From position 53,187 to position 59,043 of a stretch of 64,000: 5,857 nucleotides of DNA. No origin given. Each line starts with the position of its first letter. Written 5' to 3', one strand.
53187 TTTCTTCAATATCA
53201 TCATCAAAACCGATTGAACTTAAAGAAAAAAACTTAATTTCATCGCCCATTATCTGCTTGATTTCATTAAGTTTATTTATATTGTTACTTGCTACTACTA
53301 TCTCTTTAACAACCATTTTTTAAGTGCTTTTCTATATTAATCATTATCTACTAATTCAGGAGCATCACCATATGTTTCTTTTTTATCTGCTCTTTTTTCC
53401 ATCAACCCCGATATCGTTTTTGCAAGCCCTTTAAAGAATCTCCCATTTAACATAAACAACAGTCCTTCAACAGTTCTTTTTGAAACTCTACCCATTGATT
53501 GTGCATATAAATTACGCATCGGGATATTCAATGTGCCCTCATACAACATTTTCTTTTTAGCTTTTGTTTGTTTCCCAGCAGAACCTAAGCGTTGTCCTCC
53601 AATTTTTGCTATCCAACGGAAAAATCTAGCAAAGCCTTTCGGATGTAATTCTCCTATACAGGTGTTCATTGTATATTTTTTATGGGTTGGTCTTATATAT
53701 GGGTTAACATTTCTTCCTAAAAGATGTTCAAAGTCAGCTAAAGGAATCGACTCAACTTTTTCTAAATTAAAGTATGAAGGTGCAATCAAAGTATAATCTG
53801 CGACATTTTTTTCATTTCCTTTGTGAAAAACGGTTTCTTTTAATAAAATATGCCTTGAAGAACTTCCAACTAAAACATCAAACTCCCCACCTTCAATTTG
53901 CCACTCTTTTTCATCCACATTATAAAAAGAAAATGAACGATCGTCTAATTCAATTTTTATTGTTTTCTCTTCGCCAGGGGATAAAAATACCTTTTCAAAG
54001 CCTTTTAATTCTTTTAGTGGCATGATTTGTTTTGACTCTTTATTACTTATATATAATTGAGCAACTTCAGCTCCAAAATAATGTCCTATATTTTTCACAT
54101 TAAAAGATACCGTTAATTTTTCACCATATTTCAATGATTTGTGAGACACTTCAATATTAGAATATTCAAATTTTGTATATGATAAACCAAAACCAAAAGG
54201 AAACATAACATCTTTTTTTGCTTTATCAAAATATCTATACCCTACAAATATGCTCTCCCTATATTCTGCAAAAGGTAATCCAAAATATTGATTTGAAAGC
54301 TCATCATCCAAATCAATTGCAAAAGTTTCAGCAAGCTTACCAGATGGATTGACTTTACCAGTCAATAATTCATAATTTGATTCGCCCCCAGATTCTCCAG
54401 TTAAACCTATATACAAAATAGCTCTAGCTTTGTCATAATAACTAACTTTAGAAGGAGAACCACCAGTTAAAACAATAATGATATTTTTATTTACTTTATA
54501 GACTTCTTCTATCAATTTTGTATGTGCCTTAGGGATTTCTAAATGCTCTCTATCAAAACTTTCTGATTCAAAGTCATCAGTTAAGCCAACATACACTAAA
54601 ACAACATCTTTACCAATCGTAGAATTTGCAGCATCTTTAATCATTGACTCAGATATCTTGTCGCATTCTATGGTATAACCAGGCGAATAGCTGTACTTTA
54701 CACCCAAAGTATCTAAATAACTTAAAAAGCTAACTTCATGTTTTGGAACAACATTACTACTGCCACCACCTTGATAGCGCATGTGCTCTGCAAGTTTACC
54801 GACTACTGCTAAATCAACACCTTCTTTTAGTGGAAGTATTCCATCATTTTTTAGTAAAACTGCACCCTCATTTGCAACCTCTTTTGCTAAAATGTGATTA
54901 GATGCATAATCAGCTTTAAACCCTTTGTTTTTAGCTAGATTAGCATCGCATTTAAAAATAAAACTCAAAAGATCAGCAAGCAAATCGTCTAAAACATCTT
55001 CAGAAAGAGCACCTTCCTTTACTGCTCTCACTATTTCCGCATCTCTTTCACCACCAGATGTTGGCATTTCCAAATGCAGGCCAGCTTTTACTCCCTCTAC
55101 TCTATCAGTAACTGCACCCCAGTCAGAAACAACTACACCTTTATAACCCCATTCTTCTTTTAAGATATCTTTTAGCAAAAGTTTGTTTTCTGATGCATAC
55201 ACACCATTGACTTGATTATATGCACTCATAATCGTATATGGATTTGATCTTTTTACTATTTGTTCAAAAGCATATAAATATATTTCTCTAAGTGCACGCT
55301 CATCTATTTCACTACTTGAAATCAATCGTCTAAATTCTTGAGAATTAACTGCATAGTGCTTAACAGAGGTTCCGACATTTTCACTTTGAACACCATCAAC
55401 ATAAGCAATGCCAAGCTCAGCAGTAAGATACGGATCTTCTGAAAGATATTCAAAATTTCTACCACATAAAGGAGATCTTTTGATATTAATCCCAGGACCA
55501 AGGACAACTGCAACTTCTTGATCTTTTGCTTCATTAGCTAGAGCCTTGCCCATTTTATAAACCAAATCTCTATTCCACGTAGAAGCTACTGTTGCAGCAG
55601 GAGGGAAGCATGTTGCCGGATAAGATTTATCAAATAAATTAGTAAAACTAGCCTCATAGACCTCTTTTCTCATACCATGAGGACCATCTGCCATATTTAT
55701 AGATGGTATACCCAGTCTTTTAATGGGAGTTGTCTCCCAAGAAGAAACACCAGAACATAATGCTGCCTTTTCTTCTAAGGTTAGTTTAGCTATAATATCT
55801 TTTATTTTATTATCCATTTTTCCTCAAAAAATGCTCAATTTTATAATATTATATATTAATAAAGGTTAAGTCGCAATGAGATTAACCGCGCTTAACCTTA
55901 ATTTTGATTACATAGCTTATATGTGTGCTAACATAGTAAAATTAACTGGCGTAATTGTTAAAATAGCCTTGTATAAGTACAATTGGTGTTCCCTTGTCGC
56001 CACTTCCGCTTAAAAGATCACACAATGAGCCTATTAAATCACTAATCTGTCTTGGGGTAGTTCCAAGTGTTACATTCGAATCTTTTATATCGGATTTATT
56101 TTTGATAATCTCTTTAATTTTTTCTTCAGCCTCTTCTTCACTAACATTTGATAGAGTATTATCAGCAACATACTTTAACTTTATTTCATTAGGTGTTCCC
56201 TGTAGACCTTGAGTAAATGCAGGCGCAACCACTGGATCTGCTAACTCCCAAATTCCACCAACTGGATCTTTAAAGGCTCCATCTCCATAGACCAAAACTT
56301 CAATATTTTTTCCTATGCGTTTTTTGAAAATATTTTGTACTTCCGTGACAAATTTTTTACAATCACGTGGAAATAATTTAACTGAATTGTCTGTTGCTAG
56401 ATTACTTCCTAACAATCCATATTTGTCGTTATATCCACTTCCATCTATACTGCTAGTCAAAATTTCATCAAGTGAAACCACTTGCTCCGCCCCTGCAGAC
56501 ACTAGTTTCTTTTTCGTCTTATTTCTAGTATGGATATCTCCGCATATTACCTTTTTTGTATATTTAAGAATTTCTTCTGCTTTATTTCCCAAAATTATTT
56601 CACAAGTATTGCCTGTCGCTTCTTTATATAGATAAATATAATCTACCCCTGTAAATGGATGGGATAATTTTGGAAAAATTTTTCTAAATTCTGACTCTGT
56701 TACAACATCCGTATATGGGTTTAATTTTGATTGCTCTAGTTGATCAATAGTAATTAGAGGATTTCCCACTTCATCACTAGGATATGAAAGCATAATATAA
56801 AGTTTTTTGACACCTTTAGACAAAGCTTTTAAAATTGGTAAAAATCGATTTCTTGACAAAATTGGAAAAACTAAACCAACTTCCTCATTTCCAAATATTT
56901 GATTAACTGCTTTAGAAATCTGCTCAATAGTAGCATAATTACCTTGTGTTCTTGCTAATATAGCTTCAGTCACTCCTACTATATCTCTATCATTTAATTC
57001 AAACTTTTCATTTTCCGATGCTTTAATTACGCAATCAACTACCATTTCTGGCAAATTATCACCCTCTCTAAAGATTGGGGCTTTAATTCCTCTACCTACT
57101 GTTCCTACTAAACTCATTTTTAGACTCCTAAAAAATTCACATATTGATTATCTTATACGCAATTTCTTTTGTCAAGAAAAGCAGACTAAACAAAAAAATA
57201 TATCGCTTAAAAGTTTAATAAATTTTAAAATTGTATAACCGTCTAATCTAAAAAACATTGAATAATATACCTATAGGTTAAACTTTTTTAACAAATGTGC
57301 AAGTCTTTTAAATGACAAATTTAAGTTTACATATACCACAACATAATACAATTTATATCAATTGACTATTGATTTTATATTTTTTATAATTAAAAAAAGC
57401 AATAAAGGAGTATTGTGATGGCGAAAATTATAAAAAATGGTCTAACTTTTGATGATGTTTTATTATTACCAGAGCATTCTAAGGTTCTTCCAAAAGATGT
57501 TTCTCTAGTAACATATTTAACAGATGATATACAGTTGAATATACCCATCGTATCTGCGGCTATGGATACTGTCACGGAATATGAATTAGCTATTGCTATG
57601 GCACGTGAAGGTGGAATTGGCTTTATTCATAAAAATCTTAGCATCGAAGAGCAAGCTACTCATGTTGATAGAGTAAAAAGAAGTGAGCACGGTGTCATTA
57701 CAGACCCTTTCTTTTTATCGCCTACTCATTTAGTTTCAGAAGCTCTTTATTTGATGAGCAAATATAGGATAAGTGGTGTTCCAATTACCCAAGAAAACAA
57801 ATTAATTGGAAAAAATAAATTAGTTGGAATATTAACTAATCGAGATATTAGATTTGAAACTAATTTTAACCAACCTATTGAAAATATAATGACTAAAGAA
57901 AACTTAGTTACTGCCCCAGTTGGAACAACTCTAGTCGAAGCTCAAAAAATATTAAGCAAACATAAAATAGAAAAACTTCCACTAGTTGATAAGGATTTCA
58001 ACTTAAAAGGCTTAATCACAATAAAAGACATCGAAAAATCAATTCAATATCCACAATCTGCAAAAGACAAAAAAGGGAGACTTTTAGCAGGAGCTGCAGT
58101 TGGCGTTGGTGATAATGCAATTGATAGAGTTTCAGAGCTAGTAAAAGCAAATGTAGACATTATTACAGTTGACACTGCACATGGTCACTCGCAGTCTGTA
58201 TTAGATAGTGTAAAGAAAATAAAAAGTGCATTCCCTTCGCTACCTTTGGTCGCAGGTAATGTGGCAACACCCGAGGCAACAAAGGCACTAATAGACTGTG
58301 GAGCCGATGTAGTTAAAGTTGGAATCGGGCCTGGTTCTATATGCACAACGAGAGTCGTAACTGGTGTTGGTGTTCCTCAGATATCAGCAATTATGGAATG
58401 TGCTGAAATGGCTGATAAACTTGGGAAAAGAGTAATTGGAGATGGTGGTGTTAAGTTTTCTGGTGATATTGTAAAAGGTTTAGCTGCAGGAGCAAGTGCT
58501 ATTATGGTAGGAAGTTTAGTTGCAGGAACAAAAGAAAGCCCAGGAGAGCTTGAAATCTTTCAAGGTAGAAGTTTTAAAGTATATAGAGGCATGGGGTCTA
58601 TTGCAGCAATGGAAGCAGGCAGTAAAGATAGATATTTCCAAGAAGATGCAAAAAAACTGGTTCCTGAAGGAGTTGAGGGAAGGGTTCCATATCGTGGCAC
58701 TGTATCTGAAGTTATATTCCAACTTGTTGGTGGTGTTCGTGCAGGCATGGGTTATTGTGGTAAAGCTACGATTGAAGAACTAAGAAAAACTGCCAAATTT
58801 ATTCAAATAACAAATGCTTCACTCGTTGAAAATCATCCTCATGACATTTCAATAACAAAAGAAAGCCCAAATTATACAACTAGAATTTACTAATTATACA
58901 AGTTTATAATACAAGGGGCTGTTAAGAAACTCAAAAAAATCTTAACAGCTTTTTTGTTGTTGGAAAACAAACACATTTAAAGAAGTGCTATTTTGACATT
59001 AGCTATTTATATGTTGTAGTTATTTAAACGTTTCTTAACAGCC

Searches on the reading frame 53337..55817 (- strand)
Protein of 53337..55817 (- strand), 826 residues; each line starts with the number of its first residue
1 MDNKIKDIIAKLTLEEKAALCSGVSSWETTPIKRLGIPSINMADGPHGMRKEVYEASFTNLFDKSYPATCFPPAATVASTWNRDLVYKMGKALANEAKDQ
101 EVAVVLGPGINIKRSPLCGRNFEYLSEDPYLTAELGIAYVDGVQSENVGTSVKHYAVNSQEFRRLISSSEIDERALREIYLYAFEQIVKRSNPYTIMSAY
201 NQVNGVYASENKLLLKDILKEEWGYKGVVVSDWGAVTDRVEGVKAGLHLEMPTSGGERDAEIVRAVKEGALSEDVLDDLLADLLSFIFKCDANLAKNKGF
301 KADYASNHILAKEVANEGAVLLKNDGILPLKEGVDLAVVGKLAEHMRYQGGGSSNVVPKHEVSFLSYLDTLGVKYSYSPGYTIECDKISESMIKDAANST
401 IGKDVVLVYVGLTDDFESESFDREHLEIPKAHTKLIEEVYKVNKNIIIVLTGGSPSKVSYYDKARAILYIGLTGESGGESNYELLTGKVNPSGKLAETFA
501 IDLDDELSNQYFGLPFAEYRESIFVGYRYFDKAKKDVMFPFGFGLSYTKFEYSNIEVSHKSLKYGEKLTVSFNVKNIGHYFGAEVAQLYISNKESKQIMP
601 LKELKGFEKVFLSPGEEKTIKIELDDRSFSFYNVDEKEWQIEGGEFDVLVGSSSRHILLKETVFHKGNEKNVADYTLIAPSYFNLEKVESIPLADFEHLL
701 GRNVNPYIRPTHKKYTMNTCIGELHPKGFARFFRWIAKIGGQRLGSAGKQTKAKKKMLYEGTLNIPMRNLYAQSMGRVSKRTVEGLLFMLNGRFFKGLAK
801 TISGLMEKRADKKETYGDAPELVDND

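Call 12: search_protein_families(library=pfam, proteins=[window:53337-55817:-], max_evalue=0.001)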
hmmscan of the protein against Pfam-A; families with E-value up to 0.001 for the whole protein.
window:53337-55817:- (826 aa): 3 families
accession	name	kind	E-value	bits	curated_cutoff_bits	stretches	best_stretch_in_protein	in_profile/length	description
PF01915.27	Glyco_hydro_3_C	-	5.1e-42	144.5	31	1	320-547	2-200/200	Glycosyl hydrolase family 3 C-terminal domain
PF00933.27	Glyco_hydro_3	-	5.1e-36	125.1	27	1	68-279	82-309/316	Glycosyl hydrolase family 3 N terminal domain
PF14310.12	Fn3-like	-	3.8e-25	88.2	25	1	584-654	1-71/71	Fibronectin type III-like domain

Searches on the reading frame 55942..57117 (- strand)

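Call 12: search_protein_families(library=pfam, proteins=[window:55942-57117:-], max_evalue=0.001)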
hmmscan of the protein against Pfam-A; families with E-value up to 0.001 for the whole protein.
window:55942-57117:- (391 aa): 1 family
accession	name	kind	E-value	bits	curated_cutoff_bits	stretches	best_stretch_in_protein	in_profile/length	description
PF01996.21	F420_ligase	-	3.3e-51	174.3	25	1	10-384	1-218/218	F420-0:Gamma-glutamyl ligase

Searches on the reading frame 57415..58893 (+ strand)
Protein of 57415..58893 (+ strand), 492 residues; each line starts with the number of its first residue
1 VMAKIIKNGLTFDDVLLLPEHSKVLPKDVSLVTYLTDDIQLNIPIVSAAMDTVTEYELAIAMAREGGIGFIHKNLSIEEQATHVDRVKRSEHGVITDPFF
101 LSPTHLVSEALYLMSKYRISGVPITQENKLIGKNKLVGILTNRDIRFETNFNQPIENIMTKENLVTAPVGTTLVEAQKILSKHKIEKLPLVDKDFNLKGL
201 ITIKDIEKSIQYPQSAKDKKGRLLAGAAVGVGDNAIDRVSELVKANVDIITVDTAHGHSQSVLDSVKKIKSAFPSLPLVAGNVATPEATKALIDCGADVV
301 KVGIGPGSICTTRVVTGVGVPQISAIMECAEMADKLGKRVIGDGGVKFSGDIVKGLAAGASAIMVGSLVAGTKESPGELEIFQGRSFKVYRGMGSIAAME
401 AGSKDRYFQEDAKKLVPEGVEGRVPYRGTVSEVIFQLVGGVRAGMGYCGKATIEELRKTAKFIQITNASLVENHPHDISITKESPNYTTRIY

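Call 12: search_protein_families(library=pfam, proteins=[window:57415-58893:+], max_evalue=0.001)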
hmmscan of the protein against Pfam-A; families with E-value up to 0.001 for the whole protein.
window:57415-58893:+ (492 aa): 4 families
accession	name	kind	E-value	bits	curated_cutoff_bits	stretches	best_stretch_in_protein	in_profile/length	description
PF00478.31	IMPDH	-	3.2e-162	539.8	25.6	1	9-476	1-345/345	IMP dehydrogenase / GMP reductase domain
PF00571.33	CBS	-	4.5e-20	72.1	24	2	156-209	2-54/57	CBS domain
PF03060.21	NMO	-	8.1e-07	29.2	28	0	190-376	60-232/331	Nitronate monooxygenase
PF01070.24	FMN_dh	-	4e-06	26.5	24.9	1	254-368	198-304/350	FMN-dependent dehydrogenase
